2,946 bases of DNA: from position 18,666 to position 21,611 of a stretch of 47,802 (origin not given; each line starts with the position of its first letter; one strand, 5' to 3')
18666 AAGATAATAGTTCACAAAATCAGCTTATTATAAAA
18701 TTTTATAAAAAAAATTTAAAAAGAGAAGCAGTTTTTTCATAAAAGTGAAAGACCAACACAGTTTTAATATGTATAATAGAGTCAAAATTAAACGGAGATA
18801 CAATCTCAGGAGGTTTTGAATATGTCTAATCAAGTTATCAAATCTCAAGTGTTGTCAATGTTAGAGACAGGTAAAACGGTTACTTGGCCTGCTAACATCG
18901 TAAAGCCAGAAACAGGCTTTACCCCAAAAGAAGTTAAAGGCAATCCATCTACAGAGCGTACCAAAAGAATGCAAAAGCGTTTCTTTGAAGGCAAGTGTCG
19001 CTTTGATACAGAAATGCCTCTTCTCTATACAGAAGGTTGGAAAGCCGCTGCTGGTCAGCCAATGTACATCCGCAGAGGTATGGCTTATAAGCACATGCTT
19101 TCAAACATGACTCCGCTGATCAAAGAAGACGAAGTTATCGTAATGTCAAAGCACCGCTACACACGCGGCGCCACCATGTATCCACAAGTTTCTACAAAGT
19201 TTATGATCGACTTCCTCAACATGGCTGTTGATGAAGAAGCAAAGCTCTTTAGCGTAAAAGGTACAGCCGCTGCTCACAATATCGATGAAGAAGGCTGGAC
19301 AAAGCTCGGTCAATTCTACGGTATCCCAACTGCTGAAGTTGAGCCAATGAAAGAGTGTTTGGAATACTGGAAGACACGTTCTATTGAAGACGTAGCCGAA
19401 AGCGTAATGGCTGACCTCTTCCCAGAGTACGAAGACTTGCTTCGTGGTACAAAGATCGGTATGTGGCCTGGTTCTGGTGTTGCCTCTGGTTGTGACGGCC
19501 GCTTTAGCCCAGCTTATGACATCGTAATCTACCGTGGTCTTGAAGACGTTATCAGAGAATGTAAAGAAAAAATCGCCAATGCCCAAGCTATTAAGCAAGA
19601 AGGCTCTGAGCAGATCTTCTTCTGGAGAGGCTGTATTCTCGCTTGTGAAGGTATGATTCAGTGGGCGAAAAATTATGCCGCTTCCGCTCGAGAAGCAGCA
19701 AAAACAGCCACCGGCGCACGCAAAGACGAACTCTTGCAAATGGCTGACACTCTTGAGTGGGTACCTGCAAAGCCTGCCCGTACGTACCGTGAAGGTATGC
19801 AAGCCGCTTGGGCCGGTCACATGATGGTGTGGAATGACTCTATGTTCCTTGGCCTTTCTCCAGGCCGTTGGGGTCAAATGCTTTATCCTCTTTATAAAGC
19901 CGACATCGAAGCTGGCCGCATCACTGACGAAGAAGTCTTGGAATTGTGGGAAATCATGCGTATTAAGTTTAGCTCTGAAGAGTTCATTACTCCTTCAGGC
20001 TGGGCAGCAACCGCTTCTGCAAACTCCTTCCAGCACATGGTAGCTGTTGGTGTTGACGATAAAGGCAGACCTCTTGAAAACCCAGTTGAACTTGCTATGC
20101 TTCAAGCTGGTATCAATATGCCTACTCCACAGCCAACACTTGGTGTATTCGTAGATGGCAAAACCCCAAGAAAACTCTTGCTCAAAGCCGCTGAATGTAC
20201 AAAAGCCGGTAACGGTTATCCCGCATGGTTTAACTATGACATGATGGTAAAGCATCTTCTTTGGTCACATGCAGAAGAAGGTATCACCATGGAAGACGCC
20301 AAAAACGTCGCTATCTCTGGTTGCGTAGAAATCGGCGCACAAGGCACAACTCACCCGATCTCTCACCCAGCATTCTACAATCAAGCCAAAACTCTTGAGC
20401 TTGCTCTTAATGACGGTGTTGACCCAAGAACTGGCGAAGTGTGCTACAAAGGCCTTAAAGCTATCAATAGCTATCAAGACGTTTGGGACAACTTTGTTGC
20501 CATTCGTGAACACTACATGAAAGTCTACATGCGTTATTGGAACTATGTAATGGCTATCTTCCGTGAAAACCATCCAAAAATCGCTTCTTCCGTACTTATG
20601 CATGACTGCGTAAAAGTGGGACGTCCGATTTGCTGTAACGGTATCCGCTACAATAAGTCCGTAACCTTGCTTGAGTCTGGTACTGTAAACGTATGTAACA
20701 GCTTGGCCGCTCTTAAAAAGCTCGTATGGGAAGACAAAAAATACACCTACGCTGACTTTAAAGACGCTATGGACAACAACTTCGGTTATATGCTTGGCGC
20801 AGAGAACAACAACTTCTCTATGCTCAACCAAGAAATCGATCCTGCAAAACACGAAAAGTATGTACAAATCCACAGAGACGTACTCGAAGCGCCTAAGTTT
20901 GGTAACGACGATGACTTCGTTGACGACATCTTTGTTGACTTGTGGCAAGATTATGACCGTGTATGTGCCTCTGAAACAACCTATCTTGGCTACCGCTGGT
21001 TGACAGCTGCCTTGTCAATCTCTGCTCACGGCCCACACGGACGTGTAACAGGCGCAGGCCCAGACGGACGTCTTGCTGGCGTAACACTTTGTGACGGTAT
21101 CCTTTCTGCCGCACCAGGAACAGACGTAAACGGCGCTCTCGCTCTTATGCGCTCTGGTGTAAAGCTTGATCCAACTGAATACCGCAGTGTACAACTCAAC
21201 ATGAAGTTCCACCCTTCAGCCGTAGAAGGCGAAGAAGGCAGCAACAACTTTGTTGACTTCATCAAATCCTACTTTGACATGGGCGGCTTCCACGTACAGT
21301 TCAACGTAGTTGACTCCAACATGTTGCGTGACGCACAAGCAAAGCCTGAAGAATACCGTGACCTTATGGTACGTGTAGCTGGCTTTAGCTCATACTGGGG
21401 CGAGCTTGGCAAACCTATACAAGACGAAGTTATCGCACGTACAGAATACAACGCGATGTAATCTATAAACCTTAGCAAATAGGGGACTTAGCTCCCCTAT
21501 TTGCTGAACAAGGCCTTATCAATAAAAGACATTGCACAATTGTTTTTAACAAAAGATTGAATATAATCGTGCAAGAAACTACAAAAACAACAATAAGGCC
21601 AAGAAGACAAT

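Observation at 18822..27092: Orphan glycyl-radical enzyme locus with two organic-anion-type MFS transporters and a DUF4125-like protein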

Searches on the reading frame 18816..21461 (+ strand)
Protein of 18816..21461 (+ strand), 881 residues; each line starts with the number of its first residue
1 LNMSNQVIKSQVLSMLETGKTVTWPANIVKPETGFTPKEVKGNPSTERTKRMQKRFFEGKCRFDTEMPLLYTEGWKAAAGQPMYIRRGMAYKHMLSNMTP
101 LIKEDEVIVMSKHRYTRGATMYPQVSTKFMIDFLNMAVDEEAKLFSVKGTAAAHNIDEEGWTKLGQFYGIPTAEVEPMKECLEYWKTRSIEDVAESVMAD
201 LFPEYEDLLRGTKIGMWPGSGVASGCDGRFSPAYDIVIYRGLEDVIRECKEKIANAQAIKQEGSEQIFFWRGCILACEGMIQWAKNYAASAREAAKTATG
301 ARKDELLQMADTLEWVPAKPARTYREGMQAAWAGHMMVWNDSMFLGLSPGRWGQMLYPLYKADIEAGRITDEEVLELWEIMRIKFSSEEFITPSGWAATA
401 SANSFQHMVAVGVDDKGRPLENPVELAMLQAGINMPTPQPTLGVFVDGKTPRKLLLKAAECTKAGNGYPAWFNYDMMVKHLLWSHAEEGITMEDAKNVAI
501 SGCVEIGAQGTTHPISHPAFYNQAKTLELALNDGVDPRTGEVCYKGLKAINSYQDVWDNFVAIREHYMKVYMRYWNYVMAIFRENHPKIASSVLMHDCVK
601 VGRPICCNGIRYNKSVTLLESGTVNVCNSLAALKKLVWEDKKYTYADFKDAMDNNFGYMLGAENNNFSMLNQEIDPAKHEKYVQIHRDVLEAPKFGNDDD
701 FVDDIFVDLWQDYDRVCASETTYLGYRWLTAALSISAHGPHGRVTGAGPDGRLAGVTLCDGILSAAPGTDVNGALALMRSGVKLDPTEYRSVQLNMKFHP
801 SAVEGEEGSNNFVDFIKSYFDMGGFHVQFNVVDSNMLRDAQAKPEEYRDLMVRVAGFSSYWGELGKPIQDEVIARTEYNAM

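Call 3: search_protein_families(library=pfam, proteins=[window:18816-21461:+])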
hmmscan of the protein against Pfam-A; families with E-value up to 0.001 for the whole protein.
window:18816-21461:+ (881 aa): 2 families
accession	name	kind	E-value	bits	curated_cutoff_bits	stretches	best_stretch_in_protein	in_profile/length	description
PF02901.20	PFL-like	-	6e-143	478.3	24.3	1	46-742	2-647/647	Pyruvate formate lyase-like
PF01228.26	Gly_radical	-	9e-29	100.6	22.2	1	764-861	6-105/106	Glycine radical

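Call 4: search_protein_families(library=ncbifam, proteins=[window:18816-21461:+])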
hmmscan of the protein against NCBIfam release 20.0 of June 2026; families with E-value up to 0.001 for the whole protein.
window:18816-21461:+ (881 aa): 12 families
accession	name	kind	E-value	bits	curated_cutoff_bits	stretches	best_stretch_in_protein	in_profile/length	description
NF033718.1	indole_decarb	equivalog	0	1522.8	1100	1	16-880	1-868/868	indoleacetate decarboxylase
NF033715.1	glycyl_HPDL_Lrg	equivalog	4.3e-201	670.1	1150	1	37-879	29-900/901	4-hydroxyphenylacetate decarboxylase large subunit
TIGR01774.1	PFL2-3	subfamily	4.6e-132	441.9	678.2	1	46-878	3-784/786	formate C-acetyltransferase/glycerol dehydratase family glycyl radical enzyme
NF043068.1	glycl_HYPD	equivalog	4.9e-121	405.2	1100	1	46-878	1-782/784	trans-4-hydroxy-L-proline dehydratase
NF048011.1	SfplDhtHpsGDes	equivalog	5.5e-118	395.4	1000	2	233-879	189-820/821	(2S)-3-sulfopropanediol dehydratase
TIGR04394.1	choline_CutC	equivalog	2.9e-115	386.6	1050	2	46-656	2-588/789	choline trimethylamine-lyase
NF048009.1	SfplDhtHpfGKleb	equivalog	1.2e-97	328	1000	1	47-878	26-822/824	(2S)-3-sulfopropanediol dehydratase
NF007437.0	PRK09983.1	equivalog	2.4e-96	323.5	1109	1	46-878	2-763/765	formate C-acetyltransferase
TIGR01255.1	pyr_form_ly_1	equivalog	1.2e-30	106.6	994.2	2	691-878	547-741/744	formate C-acetyltransferase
NF038360.1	rad_fix_GrcA3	exception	4.7e-17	61.8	158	1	809-881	6-78/78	autonomous glycyl radical cofactor GrcA3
NF008341.1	PRK11127.1-1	equivalog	1.7e-09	37.5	145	1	822-878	21-77/80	autonomous glycyl radical cofactor GrcA2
TIGR04365.1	spare_glycyl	equivalog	7.2e-08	32.7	170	1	822-879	67-124/126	autonomous glycyl radical cofactor GrcA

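Call 5: search_solved_structures(query=window:18822-21461:+, max_evalue=1e-20, show_alignments=2)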
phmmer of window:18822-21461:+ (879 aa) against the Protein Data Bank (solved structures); distinct sequences matched with E-value up to 1e-20: 33.
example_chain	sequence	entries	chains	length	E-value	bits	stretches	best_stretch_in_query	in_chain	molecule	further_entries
2y8n_A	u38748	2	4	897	1.3e-141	476.7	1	43-877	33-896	4-HYDROXYPHENYLACETATE DECARBOXYLASE LARGE SUBUNIT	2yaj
5i2a_A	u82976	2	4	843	2.9e-107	363.1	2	44-660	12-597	Diol-dehydratase | Diol dehydratase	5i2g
9f3w_A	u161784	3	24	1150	4.3e-107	362.6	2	44-654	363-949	Choline trimethylamine-lyase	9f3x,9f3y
1r8w_A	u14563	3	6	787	8.1e-105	355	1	42-876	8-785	glycerol dehydratase | B12-independent glycerol dehydratase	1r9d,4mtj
6vxc_A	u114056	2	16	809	1.6e-96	327.6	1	42-876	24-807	Trans-4-hydroxy-L-proline dehydratase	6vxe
8id1_A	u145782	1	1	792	2.3e-91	310.5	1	178-876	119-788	Formate C-acetyltransferase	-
5fau_A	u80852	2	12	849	6e-91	309.1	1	177-875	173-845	Choline trimethylamine-lyase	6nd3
5fay_A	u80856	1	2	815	6.3e-91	309.1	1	177-875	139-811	Choline trimethylamine-lyase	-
6vue_A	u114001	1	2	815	7.2e-91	308.9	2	178-654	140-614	Choline trimethylamine-lyase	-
5faw_A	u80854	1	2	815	7.5e-91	308.8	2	178-654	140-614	Choline trimethylamine-lyase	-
9ht9_A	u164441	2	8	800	7.6e-91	308.8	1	178-875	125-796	Choline trimethylamine-lyase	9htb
9r0v_A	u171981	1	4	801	7.6e-91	308.8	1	177-875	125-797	Choline trimethylamine-lyase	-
5fav_A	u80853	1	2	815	1.8e-90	307.6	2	178-654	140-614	Choline trimethylamine-lyase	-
8id0_A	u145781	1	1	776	3.6e-90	306.6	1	264-876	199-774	formate C-acetyltransferase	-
5kdp_A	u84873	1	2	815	4.8e-90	306.1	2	178-654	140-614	Choline trimethylamine-lyase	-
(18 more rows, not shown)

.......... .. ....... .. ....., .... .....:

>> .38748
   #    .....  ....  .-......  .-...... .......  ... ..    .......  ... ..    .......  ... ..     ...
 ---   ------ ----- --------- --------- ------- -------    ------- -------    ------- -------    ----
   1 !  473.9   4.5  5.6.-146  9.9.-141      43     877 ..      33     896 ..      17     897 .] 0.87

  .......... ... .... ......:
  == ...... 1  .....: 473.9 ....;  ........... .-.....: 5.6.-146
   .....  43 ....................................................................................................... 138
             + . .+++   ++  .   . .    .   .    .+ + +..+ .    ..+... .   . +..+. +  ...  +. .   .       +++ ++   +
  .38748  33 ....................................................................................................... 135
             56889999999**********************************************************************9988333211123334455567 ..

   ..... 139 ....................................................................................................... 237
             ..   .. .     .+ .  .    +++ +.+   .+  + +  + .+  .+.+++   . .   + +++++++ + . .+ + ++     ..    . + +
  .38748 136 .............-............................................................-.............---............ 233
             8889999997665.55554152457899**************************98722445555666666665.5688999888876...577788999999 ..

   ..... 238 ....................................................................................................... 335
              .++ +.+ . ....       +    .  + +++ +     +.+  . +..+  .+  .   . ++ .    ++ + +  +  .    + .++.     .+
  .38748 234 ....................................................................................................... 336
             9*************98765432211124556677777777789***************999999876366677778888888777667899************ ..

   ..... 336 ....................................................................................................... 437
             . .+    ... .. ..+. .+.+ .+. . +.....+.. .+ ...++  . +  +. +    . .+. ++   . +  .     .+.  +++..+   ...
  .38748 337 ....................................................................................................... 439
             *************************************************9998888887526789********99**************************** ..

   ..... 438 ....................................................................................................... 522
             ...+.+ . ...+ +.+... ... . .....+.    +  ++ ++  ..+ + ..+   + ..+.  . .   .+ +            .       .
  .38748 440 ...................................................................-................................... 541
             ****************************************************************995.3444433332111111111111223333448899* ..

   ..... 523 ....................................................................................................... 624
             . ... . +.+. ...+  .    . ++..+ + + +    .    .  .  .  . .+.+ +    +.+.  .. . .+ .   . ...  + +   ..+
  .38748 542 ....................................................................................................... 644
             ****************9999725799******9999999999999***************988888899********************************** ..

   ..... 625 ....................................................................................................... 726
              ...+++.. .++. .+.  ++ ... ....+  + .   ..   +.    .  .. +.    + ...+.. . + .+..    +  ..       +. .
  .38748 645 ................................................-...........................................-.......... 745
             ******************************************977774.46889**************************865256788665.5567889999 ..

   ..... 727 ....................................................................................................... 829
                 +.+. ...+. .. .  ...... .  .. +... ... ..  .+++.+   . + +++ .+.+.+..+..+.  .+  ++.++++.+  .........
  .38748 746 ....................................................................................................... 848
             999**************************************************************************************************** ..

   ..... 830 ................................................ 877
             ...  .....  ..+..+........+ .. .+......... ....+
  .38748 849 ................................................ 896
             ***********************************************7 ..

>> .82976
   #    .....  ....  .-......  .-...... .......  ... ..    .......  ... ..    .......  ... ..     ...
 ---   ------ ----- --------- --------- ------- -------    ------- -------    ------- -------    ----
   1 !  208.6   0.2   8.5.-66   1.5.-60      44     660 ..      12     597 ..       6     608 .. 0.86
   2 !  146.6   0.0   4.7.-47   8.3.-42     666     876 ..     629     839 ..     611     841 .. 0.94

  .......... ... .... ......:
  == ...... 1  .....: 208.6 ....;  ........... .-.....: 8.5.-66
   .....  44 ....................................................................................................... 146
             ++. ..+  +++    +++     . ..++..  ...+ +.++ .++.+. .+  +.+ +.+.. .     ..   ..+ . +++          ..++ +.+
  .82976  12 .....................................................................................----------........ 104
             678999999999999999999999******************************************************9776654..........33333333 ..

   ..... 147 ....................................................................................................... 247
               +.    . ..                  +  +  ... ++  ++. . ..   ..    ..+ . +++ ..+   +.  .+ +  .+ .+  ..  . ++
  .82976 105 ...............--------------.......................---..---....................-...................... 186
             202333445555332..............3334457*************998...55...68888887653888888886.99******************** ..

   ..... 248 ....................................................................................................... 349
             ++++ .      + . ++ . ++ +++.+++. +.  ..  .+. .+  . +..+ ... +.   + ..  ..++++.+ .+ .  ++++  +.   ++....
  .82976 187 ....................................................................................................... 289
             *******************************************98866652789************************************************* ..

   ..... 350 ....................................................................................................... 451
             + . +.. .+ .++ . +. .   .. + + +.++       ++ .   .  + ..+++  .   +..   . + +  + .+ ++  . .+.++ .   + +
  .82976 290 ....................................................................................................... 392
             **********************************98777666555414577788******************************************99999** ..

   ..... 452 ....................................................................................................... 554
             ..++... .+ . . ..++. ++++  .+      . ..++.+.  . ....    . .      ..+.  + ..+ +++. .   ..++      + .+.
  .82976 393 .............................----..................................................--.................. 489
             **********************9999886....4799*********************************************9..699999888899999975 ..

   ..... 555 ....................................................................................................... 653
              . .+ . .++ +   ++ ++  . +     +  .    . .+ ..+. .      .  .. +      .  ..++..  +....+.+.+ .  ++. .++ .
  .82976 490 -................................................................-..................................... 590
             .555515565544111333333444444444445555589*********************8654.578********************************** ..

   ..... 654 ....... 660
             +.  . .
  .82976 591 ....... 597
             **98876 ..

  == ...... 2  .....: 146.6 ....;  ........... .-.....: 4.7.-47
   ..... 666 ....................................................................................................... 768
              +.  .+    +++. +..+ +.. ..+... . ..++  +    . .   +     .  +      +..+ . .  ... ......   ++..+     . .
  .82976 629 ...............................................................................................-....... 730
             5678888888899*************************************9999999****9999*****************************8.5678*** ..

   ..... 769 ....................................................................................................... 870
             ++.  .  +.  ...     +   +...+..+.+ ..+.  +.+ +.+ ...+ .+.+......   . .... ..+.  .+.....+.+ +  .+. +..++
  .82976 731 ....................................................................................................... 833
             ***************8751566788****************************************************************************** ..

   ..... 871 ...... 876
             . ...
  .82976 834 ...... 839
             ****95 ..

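Call 11: find_homologous_proteins(query=window:18822-21461:+, max_evalue=1e-50)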
Query window:18822-21461:+ (879 aa): 122 proteins with E <= 1e-50 among 8000 candidates; the best 120 are listed.
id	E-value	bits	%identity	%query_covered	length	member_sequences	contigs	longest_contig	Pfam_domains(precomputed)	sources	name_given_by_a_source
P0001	0.0e+0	1562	74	100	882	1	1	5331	PF02901.21,PF01228.27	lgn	-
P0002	0.0e+0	1551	74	100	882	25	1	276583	PF02901.21,PF01228.27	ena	-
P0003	0.0e+0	1545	74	99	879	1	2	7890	PF02901.21,PF01228.27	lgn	-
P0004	0.0e+0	1540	74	100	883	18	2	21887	PF02901.21,PF01228.27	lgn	-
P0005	0.0e+0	1538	74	99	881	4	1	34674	PF02901.21,PF01228.27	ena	-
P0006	0.0e+0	1537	73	100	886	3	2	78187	PF02901.21,PF01228.27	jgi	jgi:formate C-acetyltransferase/4-hydroxyphenylacetate decarboxylase large subunit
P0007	0.0e+0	1527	73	99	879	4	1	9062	PF02901.21,PF01228.27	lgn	-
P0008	0.0e+0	1522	73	99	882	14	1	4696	PF02901.21,PF01228.27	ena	-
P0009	0.0e+0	1499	71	99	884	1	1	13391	PF02901.21,PF01228.27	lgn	-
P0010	0.0e+0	1486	71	99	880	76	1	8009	PF02901.21,PF01228.27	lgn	-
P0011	0.0e+0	1484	70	99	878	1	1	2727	PF02901.21,PF01228.27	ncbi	-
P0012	0.0e+0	1482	71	99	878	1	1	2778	PF02901.21,PF01228.27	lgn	-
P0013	0.0e+0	1482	71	99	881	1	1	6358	PF02901.21,PF01228.27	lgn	-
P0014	0.0e+0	1365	74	86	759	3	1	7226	PF02901.21,PF01228.27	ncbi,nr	ncbi:MAG: indoleacetate decarboxylase, partial [Acidaminococcales bacterium]|nr:indoleacetate decarb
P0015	0.0e+0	1315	63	99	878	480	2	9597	PF02901.21,PF01228.27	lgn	-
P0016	0.0e+0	1301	76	80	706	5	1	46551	PF02901.21,PF01228.27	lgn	-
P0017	0.0e+0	1258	61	99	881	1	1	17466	PF02901.21,PF01228.27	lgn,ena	-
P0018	0.0e+0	1251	60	99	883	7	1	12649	PF02901.21,PF01228.27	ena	-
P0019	0.0e+0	1186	59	99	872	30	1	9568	PF02901.21,PF01228.27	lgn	-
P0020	0.0e+0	1165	58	99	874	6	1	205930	PF02901.21,PF01228.27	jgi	-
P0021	0.0e+0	1148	57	99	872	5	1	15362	PF02901.21,PF01228.27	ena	-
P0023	0.0e+0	1125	57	100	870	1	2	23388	PF02901.21,PF01228.27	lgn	-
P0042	7.2e-284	962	50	99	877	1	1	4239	PF02901.21,PF01228.27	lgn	-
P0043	1.3e-282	958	50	99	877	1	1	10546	PF02901.21,PF01228.27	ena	-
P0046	1.3e-273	928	48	100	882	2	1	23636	PF02901.21,PF01228.27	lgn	-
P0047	3.0e-268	911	48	99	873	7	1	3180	PF02901.21,PF01228.27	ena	-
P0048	5.0e-268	910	48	99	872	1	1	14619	PF02901.21,PF01228.27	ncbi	-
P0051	5.5e-266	903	47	99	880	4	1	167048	PF02901.21,PF01228.27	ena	-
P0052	2.9e-265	901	48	98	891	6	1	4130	PF02901.21,PF01228.27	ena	-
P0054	1.9e-263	895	47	99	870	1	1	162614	PF02901.21,PF01228.27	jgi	jgi:formate C-acetyltransferase/4-hydroxyphenylacetate decarboxylase large subunit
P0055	1.4e-261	889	46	100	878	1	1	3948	PF02901.21,PF01228.27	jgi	jgi:formate C-acetyltransferase/4-hydroxyphenylacetate decarboxylase large subunit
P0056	1.0e-259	883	46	99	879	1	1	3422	PF02901.21,PF01228.27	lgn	-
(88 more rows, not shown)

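Call 14: find_encoding_contigs(protein=P0002, flank=10000, max_places=3)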
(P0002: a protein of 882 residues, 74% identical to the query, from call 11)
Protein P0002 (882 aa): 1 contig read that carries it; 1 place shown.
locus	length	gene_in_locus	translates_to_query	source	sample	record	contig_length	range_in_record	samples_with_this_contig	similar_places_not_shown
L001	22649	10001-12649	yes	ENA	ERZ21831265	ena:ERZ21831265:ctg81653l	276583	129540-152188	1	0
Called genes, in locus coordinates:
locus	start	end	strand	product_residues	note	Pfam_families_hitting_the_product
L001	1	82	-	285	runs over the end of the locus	PF05107:Cas_Cas7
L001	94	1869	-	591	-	PF09709:Cas_Csd1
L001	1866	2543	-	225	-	PF09704:Cas_Cas5d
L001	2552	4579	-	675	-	PF00270:DEAD, PF00271:Helicase_C (faint), PF22590:Cas3-like_C_2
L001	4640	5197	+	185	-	-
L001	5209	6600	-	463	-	PF01336:tRNA_anti-codon, PF00152:tRNA-synt_2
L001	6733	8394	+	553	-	PF17391:Urocanase_N, PF01175:Urocanase, PF17392:Urocanase_C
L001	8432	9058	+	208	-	PF12535:Nudix_N, PF00293:NUDIX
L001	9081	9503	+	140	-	PF00583:Acetyltransf_1, PF13673:Acetyltransf_10 (weak), PF13508:Acetyltransf_7 (weak)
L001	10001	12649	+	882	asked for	PF02901:PFL-like, PF01228:Gly_radical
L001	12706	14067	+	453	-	PF07690:MFS_1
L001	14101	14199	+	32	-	-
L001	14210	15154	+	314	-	PF13353:Fer4_12 (weak), PF00037:Fer4 (faint), PF04055:Radical_SAM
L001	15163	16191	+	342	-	PF00196:GerE, PF08281:Sigma70_r4_2 (weak)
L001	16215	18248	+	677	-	PF00512:HisKA, PF02518:HATPase_c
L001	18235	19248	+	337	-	PF00072:Response_reg, PF01966:HD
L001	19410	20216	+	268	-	PF00175:NAD_binding_1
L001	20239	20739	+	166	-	PF00857:Isochorismatase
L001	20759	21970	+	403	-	PF07690:MFS_1, PF12832:MFS_1_like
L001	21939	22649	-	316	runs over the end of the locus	PF00491:Arginase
